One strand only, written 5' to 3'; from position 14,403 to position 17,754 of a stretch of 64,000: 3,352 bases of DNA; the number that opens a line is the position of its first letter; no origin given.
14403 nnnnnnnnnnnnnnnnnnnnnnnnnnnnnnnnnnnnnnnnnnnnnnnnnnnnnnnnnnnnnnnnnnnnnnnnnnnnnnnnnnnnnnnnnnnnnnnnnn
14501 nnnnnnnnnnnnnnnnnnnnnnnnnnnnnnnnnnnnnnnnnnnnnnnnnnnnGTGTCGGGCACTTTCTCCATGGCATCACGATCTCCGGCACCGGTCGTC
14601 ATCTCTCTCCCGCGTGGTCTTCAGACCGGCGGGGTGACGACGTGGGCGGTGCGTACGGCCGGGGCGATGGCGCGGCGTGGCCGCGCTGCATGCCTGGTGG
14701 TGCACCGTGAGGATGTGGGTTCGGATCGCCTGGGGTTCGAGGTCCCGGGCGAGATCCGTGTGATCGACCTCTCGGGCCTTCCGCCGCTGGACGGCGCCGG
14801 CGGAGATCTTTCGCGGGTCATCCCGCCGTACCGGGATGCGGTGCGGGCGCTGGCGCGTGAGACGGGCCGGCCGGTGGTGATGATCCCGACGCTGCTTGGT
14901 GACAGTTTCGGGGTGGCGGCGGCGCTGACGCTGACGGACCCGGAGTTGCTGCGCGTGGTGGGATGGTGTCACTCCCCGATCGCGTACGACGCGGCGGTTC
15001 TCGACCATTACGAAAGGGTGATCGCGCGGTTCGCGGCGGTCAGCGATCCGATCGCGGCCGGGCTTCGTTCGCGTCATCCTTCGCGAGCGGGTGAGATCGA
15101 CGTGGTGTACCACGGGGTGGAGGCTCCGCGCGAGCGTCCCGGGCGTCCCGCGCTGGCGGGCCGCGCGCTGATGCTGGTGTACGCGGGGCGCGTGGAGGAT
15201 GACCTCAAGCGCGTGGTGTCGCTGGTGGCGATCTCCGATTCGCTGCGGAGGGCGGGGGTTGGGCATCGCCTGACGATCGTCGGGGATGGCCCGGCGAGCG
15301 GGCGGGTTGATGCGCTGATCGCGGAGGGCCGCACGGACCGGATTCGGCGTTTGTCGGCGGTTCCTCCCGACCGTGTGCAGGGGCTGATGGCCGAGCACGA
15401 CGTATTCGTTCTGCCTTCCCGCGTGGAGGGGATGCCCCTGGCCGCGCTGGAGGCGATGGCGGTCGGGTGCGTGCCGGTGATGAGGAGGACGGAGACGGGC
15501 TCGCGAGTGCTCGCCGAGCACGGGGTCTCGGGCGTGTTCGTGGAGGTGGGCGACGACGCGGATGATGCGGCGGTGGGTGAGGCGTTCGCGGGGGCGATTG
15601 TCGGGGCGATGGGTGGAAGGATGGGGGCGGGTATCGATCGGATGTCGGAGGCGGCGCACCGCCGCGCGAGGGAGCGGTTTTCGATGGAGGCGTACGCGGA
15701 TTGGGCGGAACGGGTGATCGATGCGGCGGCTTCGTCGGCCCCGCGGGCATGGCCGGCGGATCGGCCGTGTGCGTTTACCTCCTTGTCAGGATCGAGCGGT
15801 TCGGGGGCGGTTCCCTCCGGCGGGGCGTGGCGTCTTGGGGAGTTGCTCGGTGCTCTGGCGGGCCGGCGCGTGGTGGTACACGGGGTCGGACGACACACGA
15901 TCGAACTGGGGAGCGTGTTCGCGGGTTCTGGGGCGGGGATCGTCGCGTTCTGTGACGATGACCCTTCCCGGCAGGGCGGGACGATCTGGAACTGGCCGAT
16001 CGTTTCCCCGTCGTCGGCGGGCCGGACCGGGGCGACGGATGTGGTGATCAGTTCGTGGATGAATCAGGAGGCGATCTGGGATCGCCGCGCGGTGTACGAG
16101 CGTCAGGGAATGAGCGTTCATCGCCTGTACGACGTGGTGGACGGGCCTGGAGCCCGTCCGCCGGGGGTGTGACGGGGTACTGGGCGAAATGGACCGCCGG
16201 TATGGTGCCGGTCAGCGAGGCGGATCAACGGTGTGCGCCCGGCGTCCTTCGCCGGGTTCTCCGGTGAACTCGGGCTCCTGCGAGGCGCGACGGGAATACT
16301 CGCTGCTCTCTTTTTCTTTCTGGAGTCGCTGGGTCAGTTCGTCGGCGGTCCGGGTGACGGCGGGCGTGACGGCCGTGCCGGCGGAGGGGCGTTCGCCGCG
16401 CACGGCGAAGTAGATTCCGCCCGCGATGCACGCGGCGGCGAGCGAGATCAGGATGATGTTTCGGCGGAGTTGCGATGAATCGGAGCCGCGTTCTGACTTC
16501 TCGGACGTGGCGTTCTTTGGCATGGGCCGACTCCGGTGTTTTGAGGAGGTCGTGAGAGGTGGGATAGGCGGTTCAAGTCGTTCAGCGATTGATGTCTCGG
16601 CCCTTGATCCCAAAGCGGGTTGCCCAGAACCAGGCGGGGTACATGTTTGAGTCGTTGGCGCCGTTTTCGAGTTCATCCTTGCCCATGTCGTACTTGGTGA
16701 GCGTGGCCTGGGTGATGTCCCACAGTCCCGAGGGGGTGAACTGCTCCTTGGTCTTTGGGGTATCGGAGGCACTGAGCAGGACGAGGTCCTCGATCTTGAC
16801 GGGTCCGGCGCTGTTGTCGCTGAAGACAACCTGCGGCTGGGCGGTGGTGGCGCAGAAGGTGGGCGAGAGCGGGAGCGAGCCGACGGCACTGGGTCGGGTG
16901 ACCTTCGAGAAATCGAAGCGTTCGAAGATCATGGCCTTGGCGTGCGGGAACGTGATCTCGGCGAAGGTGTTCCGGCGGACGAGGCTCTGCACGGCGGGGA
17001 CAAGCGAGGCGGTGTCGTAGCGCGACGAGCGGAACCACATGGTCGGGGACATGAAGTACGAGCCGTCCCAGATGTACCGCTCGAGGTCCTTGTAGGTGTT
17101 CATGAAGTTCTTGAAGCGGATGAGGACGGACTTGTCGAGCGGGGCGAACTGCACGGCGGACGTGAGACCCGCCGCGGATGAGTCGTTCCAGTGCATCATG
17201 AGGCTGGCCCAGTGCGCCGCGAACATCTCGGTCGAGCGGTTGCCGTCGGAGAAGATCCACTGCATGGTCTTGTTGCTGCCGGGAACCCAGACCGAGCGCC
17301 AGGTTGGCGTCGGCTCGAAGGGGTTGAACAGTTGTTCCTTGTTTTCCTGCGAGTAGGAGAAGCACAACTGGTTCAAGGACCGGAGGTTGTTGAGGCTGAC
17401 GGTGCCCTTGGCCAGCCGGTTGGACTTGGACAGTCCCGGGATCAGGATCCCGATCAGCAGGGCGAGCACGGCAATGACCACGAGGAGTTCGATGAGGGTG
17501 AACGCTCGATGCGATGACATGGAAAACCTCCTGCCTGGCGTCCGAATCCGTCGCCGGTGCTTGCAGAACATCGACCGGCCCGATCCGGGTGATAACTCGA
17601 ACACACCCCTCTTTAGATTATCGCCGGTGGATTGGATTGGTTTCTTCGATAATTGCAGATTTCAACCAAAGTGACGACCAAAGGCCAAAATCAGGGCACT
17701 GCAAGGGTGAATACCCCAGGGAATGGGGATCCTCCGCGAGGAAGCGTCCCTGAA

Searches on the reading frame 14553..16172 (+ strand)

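Call 17: search_protein_families(library=pfam, proteins=[window:14553-16172:+], max_evalue=0.001)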
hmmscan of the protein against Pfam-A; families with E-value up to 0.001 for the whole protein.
window:14553-16172:+ (539 aa): 4 families
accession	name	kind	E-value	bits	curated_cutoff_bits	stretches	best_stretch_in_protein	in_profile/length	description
PF13692.12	Glyco_trans_1_4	-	5.1e-20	72.6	27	1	208-338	4-131/142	Glycosyl transferases group 1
PF00534.26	Glycos_transf_1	-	1.5e-17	64.1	26.4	1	205-340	15-149/172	Glycosyl transferases group 1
PF20706.3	GT4-conflict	-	2.7e-08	33.7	26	1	188-353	180-355/385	Family 4 Glycosyltransferase in conflict systems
PF13439.12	Glyco_transf_4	-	2e-05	25.1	28.5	1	26-190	2-167/170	Glycosyltransferase Family 4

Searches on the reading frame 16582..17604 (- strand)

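Call 49: search_protein_families(library=pfam, proteins=[window:16582-17604:-], max_evalue=0.0001)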
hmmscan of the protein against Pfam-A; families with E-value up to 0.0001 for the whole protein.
window:16582-17604:- (340 aa): 1 family
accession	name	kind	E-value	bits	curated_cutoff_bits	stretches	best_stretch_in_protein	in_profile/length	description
PF07963.17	N_methyl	-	1.1e-06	28.4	21.2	1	29-54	1-26/27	Prokaryotic N-terminal methylation motif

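Call 68: search_protein_families(library=ncbifam, proteins=[window:16582-17604:-], max_evalue=0.001)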
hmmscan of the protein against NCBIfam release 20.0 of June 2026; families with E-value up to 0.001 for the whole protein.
window:16582-17604:- (340 aa): 7 families
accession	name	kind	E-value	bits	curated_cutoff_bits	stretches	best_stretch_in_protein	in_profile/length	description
NF040999.1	pilin_ComGC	equivalog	5.3e-06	26.5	75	1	33-66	2-35/84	competence type IV pilus major pilin ComGC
TIGR02532.1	IV_pilin_GFxxxE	domain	9.2e-06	25.3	16.3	1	33-54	2-23/24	prepilin-type N-terminal cleavage/methylation domain-containing protein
TIGR01710.1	typeII_sec_gspG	equivalog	9.3e-06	25.7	88.85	1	33-82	1-50/134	type II secretion system major pseudopilin GspG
NF007862.0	PRK10574.1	equivalog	0.00014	22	138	1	29-60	1-32/145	prepilin peptidase-dependent pilin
NF041013.1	T4P_ComGE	equivalog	0.00015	21.8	49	1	33-63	4-34/83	competence type IV pilus minor pilin ComGE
NF041775.1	typeIV_PilA_Myxo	equivalog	0.00016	21.7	400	1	31-84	9-62/214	type IV pilin protein PilA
TIGR02596.1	TIGR02596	subfamily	0.00018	21.6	70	1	35-64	1-33/196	Verru_Chthon cassette protein D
